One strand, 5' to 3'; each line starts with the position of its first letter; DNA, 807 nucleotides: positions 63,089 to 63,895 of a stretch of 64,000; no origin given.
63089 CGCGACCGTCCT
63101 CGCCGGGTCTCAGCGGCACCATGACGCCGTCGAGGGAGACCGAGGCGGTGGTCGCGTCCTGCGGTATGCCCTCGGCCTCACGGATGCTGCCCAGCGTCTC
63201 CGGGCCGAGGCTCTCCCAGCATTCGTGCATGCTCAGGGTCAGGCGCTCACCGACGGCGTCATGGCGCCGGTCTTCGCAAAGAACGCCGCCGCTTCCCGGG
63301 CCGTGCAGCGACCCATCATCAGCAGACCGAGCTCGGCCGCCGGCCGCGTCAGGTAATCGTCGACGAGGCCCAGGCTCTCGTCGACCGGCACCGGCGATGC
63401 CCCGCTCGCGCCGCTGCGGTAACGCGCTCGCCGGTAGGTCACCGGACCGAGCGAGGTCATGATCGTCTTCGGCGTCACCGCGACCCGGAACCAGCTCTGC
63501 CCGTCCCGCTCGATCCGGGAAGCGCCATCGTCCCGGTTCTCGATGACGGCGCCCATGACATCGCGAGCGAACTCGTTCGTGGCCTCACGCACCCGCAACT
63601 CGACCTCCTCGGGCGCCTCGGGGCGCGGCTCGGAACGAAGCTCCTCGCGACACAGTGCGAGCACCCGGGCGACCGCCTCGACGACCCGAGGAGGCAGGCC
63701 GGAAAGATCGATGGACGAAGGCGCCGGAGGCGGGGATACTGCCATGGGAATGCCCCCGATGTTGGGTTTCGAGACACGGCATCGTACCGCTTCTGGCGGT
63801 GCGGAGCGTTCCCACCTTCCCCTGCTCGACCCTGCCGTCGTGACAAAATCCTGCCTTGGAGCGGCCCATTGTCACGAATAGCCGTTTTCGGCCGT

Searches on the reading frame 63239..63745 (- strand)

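Call 52: search_protein_families(library=pfam, proteins=[window:63239-63745:-], max_evalue=0.001)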
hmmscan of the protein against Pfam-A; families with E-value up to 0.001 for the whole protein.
window:63239-63745:- (168 aa): 1 family
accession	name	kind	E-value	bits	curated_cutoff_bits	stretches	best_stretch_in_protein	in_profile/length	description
PF06782.17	UPF0236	-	1.5e-07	31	24.3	1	46-127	9-89/400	Uncharacterised protein family (UPF0236)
